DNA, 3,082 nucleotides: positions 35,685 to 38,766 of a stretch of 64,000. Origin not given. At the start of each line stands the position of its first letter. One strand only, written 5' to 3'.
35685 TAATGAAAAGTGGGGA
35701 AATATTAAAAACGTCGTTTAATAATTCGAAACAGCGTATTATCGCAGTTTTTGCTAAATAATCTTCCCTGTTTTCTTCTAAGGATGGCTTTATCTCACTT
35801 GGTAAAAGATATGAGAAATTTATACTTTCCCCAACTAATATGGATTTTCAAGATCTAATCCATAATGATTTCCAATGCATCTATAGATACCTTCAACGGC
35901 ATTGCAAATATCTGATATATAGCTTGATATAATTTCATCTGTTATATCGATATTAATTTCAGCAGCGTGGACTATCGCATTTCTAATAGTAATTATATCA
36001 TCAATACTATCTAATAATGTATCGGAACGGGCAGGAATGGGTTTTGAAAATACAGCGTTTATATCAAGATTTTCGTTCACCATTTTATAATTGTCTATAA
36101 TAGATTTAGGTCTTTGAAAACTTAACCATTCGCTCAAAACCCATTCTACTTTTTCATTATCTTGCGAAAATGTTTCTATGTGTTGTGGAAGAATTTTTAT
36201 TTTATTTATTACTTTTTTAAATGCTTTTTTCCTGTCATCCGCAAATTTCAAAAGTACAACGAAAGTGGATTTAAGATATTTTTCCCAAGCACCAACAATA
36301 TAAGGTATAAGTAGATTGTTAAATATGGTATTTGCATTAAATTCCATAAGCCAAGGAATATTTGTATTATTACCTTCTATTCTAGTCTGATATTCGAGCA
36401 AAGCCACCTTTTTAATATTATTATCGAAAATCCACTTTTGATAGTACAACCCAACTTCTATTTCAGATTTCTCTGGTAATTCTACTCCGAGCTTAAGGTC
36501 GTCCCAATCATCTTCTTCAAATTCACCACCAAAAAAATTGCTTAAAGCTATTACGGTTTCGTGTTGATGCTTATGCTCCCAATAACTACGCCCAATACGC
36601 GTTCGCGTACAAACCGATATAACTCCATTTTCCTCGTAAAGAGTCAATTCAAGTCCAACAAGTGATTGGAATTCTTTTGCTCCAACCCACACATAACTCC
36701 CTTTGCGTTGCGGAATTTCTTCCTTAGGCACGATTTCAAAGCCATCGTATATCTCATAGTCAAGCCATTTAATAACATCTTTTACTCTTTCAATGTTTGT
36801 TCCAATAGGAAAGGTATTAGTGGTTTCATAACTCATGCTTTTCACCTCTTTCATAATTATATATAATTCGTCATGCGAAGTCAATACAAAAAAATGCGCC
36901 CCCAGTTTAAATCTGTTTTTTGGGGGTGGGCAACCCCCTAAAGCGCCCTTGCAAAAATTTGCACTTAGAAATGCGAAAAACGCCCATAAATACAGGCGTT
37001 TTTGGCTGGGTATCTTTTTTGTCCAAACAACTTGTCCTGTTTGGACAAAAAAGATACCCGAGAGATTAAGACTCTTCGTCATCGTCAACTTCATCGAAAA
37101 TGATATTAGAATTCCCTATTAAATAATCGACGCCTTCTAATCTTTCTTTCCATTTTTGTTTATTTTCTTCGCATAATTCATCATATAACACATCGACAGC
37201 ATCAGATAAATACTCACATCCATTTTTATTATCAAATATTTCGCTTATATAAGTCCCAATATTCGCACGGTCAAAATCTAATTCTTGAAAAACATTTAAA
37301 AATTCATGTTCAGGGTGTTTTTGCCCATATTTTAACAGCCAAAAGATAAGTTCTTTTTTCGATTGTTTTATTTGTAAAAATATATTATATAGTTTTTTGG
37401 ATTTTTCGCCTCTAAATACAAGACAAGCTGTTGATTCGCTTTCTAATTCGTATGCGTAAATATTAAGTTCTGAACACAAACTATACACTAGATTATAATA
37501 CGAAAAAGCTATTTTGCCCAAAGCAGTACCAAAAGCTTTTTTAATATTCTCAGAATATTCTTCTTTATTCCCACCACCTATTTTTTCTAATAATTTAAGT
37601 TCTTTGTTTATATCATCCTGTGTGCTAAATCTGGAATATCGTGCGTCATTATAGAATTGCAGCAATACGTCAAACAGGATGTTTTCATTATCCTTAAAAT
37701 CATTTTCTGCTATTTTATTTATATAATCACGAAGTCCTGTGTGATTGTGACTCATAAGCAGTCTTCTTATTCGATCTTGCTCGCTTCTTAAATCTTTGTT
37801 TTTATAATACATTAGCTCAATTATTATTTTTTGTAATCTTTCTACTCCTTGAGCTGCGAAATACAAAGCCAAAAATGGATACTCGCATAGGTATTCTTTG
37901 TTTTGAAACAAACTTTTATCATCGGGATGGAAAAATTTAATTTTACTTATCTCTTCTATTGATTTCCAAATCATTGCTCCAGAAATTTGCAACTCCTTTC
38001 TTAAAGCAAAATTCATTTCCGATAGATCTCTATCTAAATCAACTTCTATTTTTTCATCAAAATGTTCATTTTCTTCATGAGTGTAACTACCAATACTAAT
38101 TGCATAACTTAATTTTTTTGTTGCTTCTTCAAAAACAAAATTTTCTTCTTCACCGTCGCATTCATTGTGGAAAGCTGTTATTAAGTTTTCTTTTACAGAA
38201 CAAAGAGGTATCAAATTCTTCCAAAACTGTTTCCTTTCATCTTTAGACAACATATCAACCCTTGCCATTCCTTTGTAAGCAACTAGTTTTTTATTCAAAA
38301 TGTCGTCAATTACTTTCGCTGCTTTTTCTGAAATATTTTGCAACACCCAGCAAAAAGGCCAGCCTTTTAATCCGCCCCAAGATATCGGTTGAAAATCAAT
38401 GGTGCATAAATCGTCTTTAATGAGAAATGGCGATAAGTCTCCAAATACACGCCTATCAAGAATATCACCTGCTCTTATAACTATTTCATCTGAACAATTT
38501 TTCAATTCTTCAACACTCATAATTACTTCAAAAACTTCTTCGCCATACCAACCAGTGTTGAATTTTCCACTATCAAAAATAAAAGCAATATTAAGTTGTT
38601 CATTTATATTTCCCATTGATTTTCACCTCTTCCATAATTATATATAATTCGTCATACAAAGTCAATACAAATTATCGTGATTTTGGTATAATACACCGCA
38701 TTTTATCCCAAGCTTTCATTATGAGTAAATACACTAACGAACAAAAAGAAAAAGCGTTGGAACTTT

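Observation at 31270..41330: Array of defence-like gene cassettes, each carrying its own copy of one ~46-bp promoter+RBS module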

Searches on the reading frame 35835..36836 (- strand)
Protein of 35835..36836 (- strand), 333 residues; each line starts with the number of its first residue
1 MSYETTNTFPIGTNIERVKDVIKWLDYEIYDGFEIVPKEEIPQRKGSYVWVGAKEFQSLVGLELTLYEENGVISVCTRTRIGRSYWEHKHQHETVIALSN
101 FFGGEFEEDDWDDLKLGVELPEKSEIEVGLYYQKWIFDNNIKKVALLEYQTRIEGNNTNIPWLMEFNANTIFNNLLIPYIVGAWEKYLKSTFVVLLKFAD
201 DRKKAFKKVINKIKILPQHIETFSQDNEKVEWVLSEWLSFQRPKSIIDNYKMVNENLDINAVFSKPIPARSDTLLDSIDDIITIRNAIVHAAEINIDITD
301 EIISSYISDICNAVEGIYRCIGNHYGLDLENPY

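Call 11: search_protein_families(library=pfam, proteins=[window:35835-36836:-], max_evalue=0.01)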
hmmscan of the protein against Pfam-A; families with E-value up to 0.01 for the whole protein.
window:35835-36836:- (333 aa): 1 family
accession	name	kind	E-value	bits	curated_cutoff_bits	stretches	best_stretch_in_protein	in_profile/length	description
PF18735.6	HEPN_RiboL-PSP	-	6.6e-11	42.9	28.4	1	165-322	23-190/191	RiboL-PSP-HEPN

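Call 12: search_protein_families(library=padloc, proteins=[window:35835-36836:-], max_evalue=0.01)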
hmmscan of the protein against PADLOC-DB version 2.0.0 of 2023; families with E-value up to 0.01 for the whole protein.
window:35835-36836:- (333 aa): 0 families

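Call 37: search_protein_families(library=ncbifam, proteins=[window:35835-36836:-], max_evalue=0.01)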
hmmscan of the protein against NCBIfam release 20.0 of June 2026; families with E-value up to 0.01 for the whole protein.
window:35835-36836:- (333 aa): 0 families

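Call 38: search_protein_families(library=phrogs, proteins=[window:35835-36836:-], max_evalue=0.001)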
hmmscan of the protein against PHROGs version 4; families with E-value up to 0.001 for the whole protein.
window:35835-36836:- (333 aa): 0 families

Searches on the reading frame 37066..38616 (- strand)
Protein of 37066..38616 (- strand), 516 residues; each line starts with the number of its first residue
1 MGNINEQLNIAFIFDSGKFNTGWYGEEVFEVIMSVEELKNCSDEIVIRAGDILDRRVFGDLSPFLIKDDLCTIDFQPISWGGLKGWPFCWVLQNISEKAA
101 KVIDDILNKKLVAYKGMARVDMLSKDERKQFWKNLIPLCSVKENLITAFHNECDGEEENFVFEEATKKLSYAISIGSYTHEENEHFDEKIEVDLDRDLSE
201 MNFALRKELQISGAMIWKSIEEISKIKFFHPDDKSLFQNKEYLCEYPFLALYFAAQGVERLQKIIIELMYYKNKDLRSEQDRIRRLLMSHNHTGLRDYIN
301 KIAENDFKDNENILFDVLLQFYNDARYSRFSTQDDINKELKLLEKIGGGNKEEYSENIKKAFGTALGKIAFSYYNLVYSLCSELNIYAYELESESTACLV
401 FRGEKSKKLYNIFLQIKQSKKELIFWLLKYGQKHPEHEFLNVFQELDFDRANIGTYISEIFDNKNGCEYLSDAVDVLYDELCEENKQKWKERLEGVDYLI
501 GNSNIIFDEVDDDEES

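Call 11: search_protein_families(library=pfam, proteins=[window:37066-38616:-], max_evalue=0.01)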
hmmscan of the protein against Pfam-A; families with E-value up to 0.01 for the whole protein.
window:37066-38616:- (516 aa): 0 families

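Call 12: search_protein_families(library=padloc, proteins=[window:37066-38616:-], max_evalue=0.01)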
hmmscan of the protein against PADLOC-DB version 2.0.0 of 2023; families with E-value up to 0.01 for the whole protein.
window:37066-38616:- (516 aa): 0 families

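Call 14: find_encoding_contigs(protein=window:37066-38616:-, flank=10000, max_places=10)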
Protein window:37066-38616:- (516 aa): 1 contig read that carries it; 1 place shown.
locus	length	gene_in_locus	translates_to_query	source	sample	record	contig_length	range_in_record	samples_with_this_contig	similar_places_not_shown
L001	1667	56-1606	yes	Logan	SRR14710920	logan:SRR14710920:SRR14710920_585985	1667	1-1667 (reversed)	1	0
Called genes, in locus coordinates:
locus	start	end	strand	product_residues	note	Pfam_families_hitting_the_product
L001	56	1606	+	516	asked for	-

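Call 37: search_protein_families(library=ncbifam, proteins=[window:37066-38616:-], max_evalue=0.01)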
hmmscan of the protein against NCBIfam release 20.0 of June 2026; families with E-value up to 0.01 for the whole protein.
window:37066-38616:- (516 aa): 1 family
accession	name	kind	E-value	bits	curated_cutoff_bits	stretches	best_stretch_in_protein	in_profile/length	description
NF006735.0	PRK09267.1-1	equivalog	0.0075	16.1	315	0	299-365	36-105/176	flavodoxin FldA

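Call 38: search_protein_families(library=phrogs, proteins=[window:37066-38616:-], max_evalue=0.001)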
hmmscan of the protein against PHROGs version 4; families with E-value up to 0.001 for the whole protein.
window:37066-38616:- (516 aa): 0 families

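Call 73: search_protein_representatives(protein=window:37066-38616:-)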
Query: 516 residues. Proteins with E-value up to 0.001 (for the whole library): 257; up to 1e-10: 125; up to 1e-30: 39. The best 150 are listed.
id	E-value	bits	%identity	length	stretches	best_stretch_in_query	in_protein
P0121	0.0e+00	1165.8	100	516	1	1-516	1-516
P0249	1.1e-104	367.5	43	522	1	8-514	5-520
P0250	2.2e-98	346.7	40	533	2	193-515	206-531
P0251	4.7e-96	339.0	41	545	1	8-515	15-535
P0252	1.9e-94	333.6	40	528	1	9-508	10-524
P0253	2.6e-91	323.3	39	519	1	9-514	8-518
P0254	1.9e-89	317.2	40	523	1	5-509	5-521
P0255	1.9e-87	310.6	38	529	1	4-513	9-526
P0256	1.2e-80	288.1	36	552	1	5-514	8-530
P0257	6.1e-79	282.5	39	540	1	10-514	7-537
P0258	1.4e-77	278.0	37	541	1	8-512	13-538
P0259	4.3e-74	266.5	36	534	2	190-510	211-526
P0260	2.4e-72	260.7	37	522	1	9-512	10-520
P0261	2.8e-72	260.5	35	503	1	9-503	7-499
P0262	2.0e-70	254.4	34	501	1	10-501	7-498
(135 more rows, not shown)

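Call 76: search_protein_families(library=pfam, alignment_id=A3, max_evalue=0.01)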
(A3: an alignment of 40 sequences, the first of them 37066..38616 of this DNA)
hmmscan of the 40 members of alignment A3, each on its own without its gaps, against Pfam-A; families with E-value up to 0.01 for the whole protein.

A. member 1, window:37066-38616:- (516 aa): 0 families

B. families by the number of members that match (of 40 scanned): 4 families
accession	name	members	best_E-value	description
PF05168.19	HEPN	1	0.0042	HEPN domain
PF18296.6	MID_MedPIWI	1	0.0055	MID domain of medPIWI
PF07406.16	NICE-3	1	0.0065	NICE-3 protein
PF09821.14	AAA_assoc_C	1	0.0089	C-terminal AAA-associated domain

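Call 82: predict_structure(alignment_id=A3)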
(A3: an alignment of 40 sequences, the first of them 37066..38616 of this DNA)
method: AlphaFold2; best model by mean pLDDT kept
length: 516 residues; sequences in the alignment: 40
mean_pLDDT: 88.0   pTM: 0.87
mean pLDDT of the five models: 88.0, 86.6, 86.6, 86.1, 85.5
residues with pLDDT >= 90: 332; 70-90: 125; 50-70: 50; < 50: 9
segments of 3 or more residues with pLDDT < 50: 1-3, 514-516
pLDDT, mean of each block of 10 residues (from residue 1): 71 95 93 95 95 74 89 74 85 96 97 95 88 93 94 70 95 87 55 79 95 98 93 66 88 98 96 81 93 95 90 96 88 82 91 93 98 97 93 93 92 95 92 71 90 94 83 95 94 91 72 48
secondary structure, 60 per line:
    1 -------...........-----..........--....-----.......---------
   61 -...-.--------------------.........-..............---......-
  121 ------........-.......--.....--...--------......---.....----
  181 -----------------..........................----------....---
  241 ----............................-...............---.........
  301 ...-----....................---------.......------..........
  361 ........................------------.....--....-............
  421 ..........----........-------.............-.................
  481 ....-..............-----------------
elements in order: E8-15 H24-33 H36-39 E45-51 E87-95 H97-110 E114-119 H127-134 E136-142 E145-149 H163-168 E172-176 H198-223 H234-237 H245-272 H274-288 H292-303 H309-328 H338-344 H351-384 H397-401 H404-407 H409-430 H435-442 H450-462 H464-484 H486-499

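Call 85: fold_search(model_id=the predicted structure, library=pdb)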
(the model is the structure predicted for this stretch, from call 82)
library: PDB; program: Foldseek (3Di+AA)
matches with E <= 10: 398; with E <= 0.001: 0
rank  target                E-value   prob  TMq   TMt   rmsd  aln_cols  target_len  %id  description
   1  6sii                  2.5e-01  0.14  0.12  0.16  19.7       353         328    8  T. brucei FPPS in complex with 1-((1H-indol-3-yl)methyl)-N-(3-chlorobenzyl)piperidin-4-amine (released 2020-08-26)
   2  5qpj                  3.5e-01  0.11  0.12  0.15  19.2       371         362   11  PanDDA analysis group deposition -- Crystal Structure of T. cruzi FPPS in complex with FMOPL000465a (released 2020-04-29)
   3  6r38                  3.8e-01  0.10  0.11  0.14  19.8       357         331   11  T. brucei FPPS in complex with 2-(2,5-dichlorobenzo[b]thiophen-3-yl)acetic acid (released 2020-04-08)
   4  6r0a                  4.4e-01  0.11  0.12  0.15  19.9       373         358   12  T. cruzi FPPS in complex with 3-((4-(benzo[d]thiazol-2-yl)piperazin-1-yl)methyl)-1H-indol-5-ol (released 2020-04-01)
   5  6si5                  4.8e-01  0.09  0.11  0.14  20.3       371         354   11  T. cruzi FPPS in complex with 1-methyl-5-(4,5,6,7-tetrahydrothieno[3,2-c]pyridine-5-carbonyl)pyridin-2(1H)-one (released 2020-08-26)
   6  6r39                  5.0e-01  0.08  0.11  0.14  20.3       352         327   11  T. brucei FPPS in complex with 1-(carboxymethyl)-1H-benzo[g]indole-2-carboxylic acid (released 2020-04-08)
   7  6r37                  5.7e-01  0.08  0.11  0.14  19.3       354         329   11  T. brucei FPPS in complex with 2-(5-chlorobenzo[b]thiophen-3-yl)acetic acid (released 2020-04-08)
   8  5qtd                  6.0e-01  0.08  0.11  0.14  19.5       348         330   11  Unliganded T. brucei FPPS (released 2020-10-07)
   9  6r36                  6.0e-01  0.07  0.10  0.13  19.8       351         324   13  T. brucei farnesyl pyrophosphate synthase (FPPS) (released 2020-04-08)
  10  5qth                  7.2e-01  0.08  0.11  0.15  19.5       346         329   12  T. brucei FPPS in complex with CID 2799882 (released 2020-10-07)
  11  2y4d_A                7.6e-01  0.23  0.12  0.16  12.7       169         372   12  X-ray crystallographic structure of E. coli apo-EfeB (released 2011-01-26)
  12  6qd6_D                8.3e-01  0.10  0.10  0.11  16.3       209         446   11  Molecular scaffolds expand the nanobody toolkit for cryo-EM applications: crystal structure of Mb-cHopQ-Nb207 (released 2019-12-18)
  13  6qd6_A                8.7e-01  0.08  0.10  0.11  16.7       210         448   14  Molecular scaffolds expand the nanobody toolkit for cryo-EM applications: crystal structure of Mb-cHopQ-Nb207 (released 2019-12-18)
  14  4e1e                  9.9e-01  0.07  0.11  0.14  20.1       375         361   11  Crystal structure of Trypanosome cruzi farnesyl diphosphate synthase in complex with [2-(n-hexylamino)ethane-1,1-diyl]bi (released 2013-01-16)
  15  5qte                  1.0e+00  0.06  0.10  0.14  19.7       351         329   12  T. brucei FPPS in complex with CID 4563894 (released 2020-10-07)
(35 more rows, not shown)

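Call 91: fold_search(model_id=the predicted structure, library=viral)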
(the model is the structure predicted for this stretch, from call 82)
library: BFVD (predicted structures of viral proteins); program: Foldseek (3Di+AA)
matches with E <= 10: 367; with E <= 0.001: 0
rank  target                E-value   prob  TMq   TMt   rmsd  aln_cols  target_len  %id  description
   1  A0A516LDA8            1.5e-01  0.12  0.12  0.11  38.5       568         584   10  (no name in the UniProt tables at hand)
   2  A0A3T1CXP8            1.9e-01  0.33  0.14  0.10  17.2       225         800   10  C962R-like N-terminal AEP domain-containing protein [Acanthamoeba castellanii medusavirus J1]
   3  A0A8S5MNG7            2.1e-01  0.20  0.13  0.10  15.1       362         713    9  NUDIX hydrolase [Siphoviridae sp. ctxc31]
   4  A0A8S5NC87            2.2e-01  0.94  0.21  0.48  12.4       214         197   14  Uncharacterized protein [Siphoviridae sp. ctwWa4]
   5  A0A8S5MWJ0            4.0e-01  0.09  0.09  0.08  20.0       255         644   10  Minor capsid protein [Siphoviridae sp. ctsBB38]
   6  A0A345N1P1            4.2e-01  0.60  0.14  0.26   6.7       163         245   11  (no name in the UniProt tables at hand)
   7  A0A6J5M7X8            4.2e-01  0.13  0.12  0.10  19.2       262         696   14  Phage portal protein, HK97 [uncultured Caudovirales phage]
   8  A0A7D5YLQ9            4.6e-01  0.06  0.09  0.11  21.6       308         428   16  (no name in the UniProt tables at hand)
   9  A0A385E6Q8            5.5e-01  0.21  0.16  0.29  16.4       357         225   10  (no name in the UniProt tables at hand)
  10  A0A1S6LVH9            5.8e-01  0.14  0.14  0.17  24.8       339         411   11  Replication protein [Cruciviridae sp.]
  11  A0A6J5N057            5.8e-01  0.06  0.09  0.06  27.9       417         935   11  LT_GEWL domain containing protein [uncultured Caudovirales phage]
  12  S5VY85                6.3e-01  0.09  0.10  0.13  23.6       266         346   15  (no name in the UniProt tables at hand)
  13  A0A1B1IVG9            7.3e-01  0.15  0.08  0.13  13.1        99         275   20  (no name in the UniProt tables at hand)
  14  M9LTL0                7.6e-01  0.21  0.15  0.33  21.5       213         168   13  (no name in the UniProt tables at hand)
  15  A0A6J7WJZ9            8.3e-01  0.30  0.14  0.34  27.0       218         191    9  Uncharacterized protein [uncultured Caudovirales phage]
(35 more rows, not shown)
